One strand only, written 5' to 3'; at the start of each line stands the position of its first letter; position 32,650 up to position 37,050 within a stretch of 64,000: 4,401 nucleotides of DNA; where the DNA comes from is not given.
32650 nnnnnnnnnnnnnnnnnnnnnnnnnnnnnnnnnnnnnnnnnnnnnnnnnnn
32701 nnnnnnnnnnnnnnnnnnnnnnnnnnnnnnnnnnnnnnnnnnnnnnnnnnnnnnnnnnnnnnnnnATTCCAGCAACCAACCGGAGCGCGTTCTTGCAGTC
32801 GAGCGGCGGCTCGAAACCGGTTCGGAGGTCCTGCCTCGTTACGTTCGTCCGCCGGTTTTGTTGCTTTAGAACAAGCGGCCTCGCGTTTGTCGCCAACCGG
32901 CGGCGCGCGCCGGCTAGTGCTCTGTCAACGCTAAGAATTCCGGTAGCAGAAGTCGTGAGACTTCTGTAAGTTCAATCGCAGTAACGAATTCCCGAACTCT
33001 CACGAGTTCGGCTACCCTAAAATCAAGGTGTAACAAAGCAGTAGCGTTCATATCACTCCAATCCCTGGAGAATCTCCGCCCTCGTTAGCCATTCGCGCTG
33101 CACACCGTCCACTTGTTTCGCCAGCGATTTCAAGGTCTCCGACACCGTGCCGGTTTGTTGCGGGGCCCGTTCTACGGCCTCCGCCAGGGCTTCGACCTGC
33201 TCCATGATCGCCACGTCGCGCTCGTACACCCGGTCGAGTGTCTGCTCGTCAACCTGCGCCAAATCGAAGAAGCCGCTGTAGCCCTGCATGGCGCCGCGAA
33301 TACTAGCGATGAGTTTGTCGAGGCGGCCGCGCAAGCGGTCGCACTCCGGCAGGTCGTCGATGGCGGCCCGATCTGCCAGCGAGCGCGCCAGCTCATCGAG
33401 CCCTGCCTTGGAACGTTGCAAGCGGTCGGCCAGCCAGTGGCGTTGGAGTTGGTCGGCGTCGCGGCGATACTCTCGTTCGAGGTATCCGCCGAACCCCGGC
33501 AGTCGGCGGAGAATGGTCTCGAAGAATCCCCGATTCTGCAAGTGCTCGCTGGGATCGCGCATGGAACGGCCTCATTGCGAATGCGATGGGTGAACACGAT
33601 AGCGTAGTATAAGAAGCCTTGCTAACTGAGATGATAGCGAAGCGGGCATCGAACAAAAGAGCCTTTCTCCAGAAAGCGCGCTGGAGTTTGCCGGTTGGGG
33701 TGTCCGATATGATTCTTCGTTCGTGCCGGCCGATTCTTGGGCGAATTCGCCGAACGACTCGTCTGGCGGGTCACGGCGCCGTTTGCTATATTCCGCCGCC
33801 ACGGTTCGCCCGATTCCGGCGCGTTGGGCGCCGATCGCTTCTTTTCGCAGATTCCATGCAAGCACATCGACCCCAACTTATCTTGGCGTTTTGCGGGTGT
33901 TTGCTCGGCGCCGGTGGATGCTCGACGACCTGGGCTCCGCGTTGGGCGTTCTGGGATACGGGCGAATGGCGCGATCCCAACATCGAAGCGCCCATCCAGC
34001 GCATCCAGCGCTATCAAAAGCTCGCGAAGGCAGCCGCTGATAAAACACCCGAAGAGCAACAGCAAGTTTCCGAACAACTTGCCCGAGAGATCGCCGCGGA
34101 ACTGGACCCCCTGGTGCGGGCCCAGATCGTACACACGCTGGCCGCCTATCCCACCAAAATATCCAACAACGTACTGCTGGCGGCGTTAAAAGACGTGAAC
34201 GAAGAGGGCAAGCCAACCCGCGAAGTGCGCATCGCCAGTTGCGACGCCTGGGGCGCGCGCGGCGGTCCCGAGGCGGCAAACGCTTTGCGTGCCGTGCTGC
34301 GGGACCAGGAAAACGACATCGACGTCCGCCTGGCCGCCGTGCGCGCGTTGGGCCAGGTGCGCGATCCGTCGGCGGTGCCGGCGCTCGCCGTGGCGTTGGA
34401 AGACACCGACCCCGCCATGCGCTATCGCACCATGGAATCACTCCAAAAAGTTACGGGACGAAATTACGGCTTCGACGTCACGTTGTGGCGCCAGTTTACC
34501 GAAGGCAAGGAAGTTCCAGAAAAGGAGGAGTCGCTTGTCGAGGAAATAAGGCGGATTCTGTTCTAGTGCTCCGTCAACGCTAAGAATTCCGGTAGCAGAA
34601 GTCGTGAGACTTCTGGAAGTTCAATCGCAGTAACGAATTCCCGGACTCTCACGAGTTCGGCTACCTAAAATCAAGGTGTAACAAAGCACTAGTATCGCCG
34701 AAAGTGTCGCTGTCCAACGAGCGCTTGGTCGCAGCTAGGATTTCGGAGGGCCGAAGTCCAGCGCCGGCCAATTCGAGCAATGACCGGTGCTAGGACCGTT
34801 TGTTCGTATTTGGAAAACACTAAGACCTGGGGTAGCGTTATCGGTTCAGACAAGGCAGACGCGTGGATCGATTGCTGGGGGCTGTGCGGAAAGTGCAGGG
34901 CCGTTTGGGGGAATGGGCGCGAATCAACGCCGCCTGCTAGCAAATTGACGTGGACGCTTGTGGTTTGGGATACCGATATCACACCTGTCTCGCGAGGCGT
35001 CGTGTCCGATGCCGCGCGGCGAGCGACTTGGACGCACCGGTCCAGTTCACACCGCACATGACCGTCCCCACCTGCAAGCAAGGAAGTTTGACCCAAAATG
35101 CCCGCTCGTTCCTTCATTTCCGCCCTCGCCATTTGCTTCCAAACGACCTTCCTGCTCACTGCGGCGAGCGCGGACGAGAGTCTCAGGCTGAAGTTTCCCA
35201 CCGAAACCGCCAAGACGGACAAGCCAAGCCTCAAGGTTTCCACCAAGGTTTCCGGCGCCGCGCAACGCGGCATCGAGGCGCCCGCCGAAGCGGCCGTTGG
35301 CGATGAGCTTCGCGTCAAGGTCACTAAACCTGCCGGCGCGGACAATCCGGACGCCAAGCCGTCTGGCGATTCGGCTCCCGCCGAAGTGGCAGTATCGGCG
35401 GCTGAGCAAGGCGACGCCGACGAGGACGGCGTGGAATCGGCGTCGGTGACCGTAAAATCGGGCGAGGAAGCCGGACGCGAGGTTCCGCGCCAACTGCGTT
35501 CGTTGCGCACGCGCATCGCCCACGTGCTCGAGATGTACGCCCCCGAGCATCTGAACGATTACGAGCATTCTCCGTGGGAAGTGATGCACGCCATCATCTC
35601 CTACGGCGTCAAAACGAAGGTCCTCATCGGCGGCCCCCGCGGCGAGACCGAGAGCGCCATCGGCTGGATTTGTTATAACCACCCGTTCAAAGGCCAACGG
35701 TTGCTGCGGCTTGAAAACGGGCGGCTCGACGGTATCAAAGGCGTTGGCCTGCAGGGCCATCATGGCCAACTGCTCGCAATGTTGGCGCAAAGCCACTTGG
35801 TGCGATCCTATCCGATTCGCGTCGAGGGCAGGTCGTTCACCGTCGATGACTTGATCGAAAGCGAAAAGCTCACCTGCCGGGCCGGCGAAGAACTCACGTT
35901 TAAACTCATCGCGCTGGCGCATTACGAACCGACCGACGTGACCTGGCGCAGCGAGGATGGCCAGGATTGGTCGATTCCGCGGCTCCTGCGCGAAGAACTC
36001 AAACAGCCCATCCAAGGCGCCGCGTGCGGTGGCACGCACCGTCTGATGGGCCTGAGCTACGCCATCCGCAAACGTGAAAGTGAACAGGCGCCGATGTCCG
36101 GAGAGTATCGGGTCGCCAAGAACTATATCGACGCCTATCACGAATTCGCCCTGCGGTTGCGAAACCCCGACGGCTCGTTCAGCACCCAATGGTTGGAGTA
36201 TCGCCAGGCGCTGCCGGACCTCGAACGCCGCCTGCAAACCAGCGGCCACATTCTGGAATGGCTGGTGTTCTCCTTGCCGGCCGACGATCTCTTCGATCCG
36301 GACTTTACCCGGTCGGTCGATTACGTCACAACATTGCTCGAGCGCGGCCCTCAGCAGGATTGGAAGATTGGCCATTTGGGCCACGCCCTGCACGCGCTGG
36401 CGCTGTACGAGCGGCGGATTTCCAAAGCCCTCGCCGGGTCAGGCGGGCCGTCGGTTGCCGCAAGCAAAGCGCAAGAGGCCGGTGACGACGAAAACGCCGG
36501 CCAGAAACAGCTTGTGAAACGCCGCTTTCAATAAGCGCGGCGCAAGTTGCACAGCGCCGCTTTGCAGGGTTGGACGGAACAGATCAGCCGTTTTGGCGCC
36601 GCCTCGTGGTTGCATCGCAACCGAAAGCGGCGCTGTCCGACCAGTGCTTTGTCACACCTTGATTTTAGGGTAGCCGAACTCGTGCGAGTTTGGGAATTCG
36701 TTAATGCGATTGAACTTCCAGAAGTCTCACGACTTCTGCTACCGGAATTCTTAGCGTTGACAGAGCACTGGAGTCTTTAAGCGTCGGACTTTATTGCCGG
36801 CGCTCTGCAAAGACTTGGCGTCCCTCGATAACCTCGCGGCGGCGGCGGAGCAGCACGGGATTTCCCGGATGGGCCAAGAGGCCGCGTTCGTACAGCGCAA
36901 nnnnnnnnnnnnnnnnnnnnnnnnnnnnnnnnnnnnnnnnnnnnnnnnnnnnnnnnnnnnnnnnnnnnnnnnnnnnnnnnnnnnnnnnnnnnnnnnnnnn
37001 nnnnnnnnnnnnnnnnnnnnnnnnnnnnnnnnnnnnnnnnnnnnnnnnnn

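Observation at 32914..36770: Three copies of a ~130-bp MITE-like element with terminal inverted repeats and two internal perfect hairpins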

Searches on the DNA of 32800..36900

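Call 51: search_rna_families(source=window, start=32800, end=36900, threshold=evalue, max_evalue=10)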
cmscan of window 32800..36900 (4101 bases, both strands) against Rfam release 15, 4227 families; matches with E-value up to 10: 3.
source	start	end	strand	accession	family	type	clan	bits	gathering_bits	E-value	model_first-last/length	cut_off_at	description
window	32992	33023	+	RF01687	Acido-Lenti-1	Gene; sRNA;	-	24.7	37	0.013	1-46/46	no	Acido-Lenti-1 RNA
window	35910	35992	-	RF03944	mir-935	Gene; miRNA;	-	22.2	73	7.7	1-91/91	no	mir-935 microRNA precursor family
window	34641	34671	+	RF01687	Acido-Lenti-1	Gene; sRNA;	-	20.6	37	0.16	1-46/46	no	Acido-Lenti-1 RNA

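Call 53: search_rna_families(source=window, start=32900, end=33060, threshold=evalue, max_evalue=10, show_alignments=4)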
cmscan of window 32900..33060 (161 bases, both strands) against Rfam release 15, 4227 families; matches with E-value up to 10: 4.
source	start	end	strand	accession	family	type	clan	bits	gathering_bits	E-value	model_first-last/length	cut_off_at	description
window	32992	33023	+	RF01687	Acido-Lenti-1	Gene; sRNA;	-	24.7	37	0.0005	1-46/46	no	Acido-Lenti-1 RNA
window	32936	33024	-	RF04070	MIR6440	Gene; miRNA;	-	14.4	95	2.9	1-108/108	no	MIR6440 microRNA precursor family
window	32935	33023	-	RF03857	mir-3129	Gene; miRNA;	-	13.7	90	3.5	1-82/82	no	mir-3129 microRNA precursor family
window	32954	33004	+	RF03497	MIR5038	Gene; miRNA;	-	13.6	70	5.4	1-75/75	no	MIR5038 microRNA precursor family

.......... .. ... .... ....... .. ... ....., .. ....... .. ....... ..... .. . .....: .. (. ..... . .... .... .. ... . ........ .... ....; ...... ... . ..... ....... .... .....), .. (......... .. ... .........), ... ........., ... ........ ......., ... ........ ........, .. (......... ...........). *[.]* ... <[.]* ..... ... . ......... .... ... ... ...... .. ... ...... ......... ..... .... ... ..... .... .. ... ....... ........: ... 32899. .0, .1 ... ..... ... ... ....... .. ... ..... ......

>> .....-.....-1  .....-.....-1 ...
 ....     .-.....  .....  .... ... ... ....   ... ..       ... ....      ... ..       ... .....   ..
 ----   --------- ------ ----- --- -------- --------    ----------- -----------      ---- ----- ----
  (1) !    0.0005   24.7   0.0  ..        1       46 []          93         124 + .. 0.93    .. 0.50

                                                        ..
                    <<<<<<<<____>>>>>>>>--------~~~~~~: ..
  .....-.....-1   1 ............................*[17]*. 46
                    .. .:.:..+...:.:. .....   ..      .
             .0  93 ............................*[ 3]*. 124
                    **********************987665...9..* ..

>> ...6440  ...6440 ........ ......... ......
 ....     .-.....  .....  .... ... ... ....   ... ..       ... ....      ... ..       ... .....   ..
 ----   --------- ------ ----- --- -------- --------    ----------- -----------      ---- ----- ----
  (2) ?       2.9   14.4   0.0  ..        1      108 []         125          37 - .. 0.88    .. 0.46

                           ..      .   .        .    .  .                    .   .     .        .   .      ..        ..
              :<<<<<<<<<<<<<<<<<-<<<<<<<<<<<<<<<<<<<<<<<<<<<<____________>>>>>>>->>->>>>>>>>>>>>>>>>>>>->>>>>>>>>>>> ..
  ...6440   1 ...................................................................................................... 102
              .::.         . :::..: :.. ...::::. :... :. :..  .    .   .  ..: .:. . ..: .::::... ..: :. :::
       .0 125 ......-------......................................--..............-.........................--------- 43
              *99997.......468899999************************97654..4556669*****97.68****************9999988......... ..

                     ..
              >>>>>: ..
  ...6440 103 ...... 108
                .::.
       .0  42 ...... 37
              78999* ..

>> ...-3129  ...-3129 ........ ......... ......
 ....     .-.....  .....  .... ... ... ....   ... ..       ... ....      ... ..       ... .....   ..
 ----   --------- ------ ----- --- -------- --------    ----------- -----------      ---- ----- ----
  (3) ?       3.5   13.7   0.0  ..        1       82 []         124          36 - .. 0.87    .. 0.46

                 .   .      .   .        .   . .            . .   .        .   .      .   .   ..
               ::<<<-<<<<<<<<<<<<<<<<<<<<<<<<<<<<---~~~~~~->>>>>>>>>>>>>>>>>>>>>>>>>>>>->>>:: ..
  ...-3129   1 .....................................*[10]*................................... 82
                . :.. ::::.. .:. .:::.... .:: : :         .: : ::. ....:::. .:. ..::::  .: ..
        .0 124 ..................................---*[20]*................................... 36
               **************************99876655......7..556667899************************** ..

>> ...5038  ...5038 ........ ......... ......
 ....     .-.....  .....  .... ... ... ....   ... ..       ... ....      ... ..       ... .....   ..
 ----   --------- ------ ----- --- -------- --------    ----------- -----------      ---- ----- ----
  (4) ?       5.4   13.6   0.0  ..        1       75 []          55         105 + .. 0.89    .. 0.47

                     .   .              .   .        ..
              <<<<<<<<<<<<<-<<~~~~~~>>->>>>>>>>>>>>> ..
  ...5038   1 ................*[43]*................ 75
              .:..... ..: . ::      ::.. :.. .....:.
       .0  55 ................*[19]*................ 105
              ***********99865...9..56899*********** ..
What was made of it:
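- On Rfam Acido-Lenti-1 (RF01687): 24.7 and 20.6 bits against 37 (calls 51, 53).
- Closest known: Rfam RF01687 Acido-Lenti-1 RNA motif. Same: An 8-bp stem, a 4-nt YNAC loop and a 3' GCUA tail; this is the reverse-complement view of GTAG plus hairpin (call 53).
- There is a sub-threshold resemblance to the Acido-Lenti-1 RNA motif (calls 51, 53).
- Tried and rejected: The permissive search gave only the sub-threshold Acido-Lenti-1 hit and spurious miRNA models (calls 51, 53).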

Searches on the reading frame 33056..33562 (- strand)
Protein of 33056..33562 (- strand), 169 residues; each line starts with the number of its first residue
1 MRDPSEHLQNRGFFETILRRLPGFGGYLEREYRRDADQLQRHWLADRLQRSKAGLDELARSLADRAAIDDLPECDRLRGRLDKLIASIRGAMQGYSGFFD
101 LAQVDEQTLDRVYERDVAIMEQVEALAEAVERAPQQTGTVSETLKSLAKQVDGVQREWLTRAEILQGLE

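Call 48: search_protein_families(library=pfam, proteins=[window:33056-33562:-], max_evalue=0.001)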
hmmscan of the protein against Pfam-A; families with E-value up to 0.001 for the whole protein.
window:33056-33562:- (169 aa): 0 families

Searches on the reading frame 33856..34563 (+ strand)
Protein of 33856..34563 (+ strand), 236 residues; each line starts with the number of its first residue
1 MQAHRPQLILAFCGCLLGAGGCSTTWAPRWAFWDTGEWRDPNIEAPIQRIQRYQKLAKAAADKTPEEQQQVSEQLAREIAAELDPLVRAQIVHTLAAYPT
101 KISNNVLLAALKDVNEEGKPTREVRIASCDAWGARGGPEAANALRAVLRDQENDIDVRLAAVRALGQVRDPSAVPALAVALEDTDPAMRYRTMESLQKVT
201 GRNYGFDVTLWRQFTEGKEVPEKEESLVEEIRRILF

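Call 48: search_protein_families(library=pfam, proteins=[window:33856-34563:+], max_evalue=0.001)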
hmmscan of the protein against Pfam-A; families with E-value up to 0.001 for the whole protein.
window:33856-34563:+ (236 aa): 4 families
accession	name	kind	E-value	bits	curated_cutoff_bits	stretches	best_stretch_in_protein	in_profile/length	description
PF13646.12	HEAT_2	-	4e-17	62.7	27.7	2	153-199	12-58/88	HEAT repeats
PF03130.22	HEAT_PBS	-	4.1e-07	30.3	20.9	1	157-183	1-27/27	PBS lyase HEAT-like repeat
PF11838.14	ERAP1_C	-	0.00048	20.1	38.2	0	69-189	104-231/318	ERAP1-like C-terminal domain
PF02985.28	HEAT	-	0.00054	20.4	23.5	0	153-167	12-26/31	HEAT repeat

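Call 58: find_homologous_proteins(query=window:33856-34563:+, max_evalue=1e-10)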
Query window:33856-34563:+ (236 aa): 96 proteins with E <= 1e-10 among 7425 candidates.
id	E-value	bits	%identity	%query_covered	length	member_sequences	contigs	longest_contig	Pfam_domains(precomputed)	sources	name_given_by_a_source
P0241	8.3e-153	525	100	100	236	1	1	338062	PF03130.23,PF13646.13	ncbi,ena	-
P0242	2.7e-50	189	46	100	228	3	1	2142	PF03130.23,PF13646.13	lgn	-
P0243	9.4e-49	184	44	100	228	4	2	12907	PF13646.13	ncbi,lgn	-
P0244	7.6e-48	181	44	100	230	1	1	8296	PF02985.29,PF03130.23,PF13646.13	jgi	jgi:hypothetical protein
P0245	4.2e-47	179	43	100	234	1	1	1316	PF02985.29,PF13646.13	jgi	jgi:HEAT repeat protein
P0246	6.8e-47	178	45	91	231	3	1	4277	PF02985.29,PF13646.13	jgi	-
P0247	2.8e-45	173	45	94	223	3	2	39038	PF02985.29,PF03130.23,PF13513.13,PF13646.13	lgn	-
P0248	3.2e-45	173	45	97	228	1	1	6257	PF02985.29,PF03130.23,PF13513.13,PF13646.13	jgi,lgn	jgi:HEAT repeat protein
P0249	4.3e-44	169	44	84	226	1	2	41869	PF02985.29,PF11838.15,PF13513.13,PF13646.13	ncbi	-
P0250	8.2e-44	168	45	95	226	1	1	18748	PF02985.29,PF03130.23,PF13646.13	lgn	-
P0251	3.3e-43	166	41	97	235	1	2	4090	PF02985.29,PF03130.23,PF13646.13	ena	-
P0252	8.9e-43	165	45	92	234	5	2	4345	PF02985.29,PF03130.23,PF13646.13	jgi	-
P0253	1.1e-42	165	44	86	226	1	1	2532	PF02985.29,PF13646.13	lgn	-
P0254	3.3e-42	163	43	92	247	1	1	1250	PF02985.29,PF03130.23,PF13646.13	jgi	jgi:hypothetical protein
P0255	4.2e-42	163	41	99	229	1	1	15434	PF02985.29,PF03130.23,PF01602.27,PF13646.13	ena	-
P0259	1.7e-41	161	43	97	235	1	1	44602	PF00514.30,PF02985.29,PF03130.23,PF13513.13,PF13646.13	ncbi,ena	-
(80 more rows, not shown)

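Call 60: find_encoding_contigs(protein=P0243, flank=3000, max_places=1)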
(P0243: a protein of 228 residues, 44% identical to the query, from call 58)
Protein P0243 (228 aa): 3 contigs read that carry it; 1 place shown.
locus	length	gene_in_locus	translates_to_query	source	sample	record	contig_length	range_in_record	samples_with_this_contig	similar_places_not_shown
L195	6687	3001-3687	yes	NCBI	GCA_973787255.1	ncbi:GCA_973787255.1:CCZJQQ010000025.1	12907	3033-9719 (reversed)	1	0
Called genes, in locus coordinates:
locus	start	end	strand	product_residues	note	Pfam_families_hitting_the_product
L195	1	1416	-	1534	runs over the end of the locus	?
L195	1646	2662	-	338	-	PF00126:HTH_1, PF03466:LysR_substrate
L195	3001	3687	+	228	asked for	PF13646:HEAT_2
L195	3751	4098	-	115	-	PF01740:STAS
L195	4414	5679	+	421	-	PF01011:PQQ (faint), PF13360:PQQ_2, PF13570:Beta-prop_ACSF4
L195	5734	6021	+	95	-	PF02686:GatC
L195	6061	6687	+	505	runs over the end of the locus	PF01425:Amidase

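Call 61: find_encoding_contigs(protein=P0249, flank=3000, max_places=1)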
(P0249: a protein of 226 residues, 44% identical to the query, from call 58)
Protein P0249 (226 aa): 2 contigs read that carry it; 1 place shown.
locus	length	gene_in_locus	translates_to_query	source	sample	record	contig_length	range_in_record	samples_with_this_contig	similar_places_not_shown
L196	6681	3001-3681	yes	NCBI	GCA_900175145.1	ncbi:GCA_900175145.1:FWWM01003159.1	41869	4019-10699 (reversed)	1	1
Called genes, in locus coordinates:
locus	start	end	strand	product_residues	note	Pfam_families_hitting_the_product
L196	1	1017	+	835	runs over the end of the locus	PF07635:PSCyt1, PF07583:PSCyt2, PF07587:PSD1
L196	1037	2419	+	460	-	PF07394:DUF1501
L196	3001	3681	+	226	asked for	PF02985:HEAT (faint), PF11838:ERAP1_C (faint), PF13513:HEAT_EZ (faint), PF13646:HEAT_2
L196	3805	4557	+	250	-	PF03308:MeaB, PF00009:GTP_EFTU (faint), PF01656:CbiA (weak), PF02492:cobW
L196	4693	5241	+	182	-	-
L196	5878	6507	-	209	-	PF01330:RuvA_N (weak), PF00633:HHH (faint), PF14520:HHH_5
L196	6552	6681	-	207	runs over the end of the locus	PF02075:RuvC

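Call 62: find_encoding_contigs(protein=P0259, flank=3000, max_places=1)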
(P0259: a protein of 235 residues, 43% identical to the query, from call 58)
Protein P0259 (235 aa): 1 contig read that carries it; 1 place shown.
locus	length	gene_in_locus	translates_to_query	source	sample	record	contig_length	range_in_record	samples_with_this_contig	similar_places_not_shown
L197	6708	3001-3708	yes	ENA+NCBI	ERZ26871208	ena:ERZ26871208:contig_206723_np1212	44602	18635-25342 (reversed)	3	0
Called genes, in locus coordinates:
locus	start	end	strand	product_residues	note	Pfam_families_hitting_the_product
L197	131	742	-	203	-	-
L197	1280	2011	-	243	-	PF07607:DUF1570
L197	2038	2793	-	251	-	-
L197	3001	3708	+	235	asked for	PF13513:HEAT_EZ (faint), PF13646:HEAT_2, PF03130:HEAT_PBS (faint), PF00514:Arm (faint), PF02985:HEAT (faint), PF13646:HEAT_2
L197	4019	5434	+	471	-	-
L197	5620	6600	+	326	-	PF21755:DacZ_P, PF02457:DAC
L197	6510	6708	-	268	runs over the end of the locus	PF03853:YjeF_N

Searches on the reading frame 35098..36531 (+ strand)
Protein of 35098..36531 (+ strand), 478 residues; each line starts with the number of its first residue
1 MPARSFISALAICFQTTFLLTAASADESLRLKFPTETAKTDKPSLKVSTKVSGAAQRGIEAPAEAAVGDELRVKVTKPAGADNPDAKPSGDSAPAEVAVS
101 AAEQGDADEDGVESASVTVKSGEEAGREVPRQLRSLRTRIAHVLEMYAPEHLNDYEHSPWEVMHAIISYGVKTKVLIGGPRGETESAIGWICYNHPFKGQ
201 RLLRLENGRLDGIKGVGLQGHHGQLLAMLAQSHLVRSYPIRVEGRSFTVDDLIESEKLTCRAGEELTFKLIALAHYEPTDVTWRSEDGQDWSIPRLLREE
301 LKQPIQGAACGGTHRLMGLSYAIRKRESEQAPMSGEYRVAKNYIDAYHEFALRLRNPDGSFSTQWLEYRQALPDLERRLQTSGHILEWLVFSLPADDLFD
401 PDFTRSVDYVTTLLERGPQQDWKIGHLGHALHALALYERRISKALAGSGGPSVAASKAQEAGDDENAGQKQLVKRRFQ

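Call 40: find_homologous_proteins(query=window:35098-36531:+, max_evalue=1e-20)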
Query window:35098-36531:+ (478 aa): 2212 proteins with E <= 1e-20 among 8000 candidates; the best 120 are listed.
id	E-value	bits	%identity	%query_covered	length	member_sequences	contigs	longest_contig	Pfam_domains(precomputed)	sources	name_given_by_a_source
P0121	0.0e+0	1080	100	100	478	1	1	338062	-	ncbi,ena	-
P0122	2.4e-133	464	63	66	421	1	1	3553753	-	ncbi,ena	-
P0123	3.1e-132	460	60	70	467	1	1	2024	-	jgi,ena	-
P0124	3.2e-132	460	62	66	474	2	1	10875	-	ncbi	-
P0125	4.0e-132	460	63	67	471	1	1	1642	-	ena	-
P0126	8.1e-131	455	56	77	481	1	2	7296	-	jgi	jgi:hypothetical protein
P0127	1.2e-130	455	61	66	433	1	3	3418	-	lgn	-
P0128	1.2e-128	448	60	67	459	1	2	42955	-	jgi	jgi:hypothetical protein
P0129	1.4e-128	448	61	65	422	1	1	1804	-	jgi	jgi:hypothetical protein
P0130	5.3e-128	446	52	78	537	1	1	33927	-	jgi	jgi:hypothetical protein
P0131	8.5e-125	436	60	66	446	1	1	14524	-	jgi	jgi:hypothetical protein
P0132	9.3e-125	435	60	64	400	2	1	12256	-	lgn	-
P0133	7.0e-124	433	54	77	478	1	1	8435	-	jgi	jgi:hypothetical protein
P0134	3.9e-121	423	51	76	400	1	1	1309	-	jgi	jgi:hypothetical protein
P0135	1.5e-120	422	59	65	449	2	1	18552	-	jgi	jgi:hypothetical protein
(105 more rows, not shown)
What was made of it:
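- Tried and rejected: Empty-site comparison with close relatives: the closest homologues of the flanking genes are 63% and 46% identical (calls 40, 58), too far for nucleotide alignment.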

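Call 48: search_protein_families(library=pfam, proteins=[window:35098-36531:+], max_evalue=0.001)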
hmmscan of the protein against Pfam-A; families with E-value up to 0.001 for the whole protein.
window:35098-36531:+ (478 aa): 0 families

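Call 82: find_encoding_contigs(protein=P0121, flank=3000, max_places=2)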
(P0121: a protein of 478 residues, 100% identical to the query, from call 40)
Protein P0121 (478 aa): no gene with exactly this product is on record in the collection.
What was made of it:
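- Tried and rejected: Identifying the source assembly by exact protein look-up: not on record (call 82).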
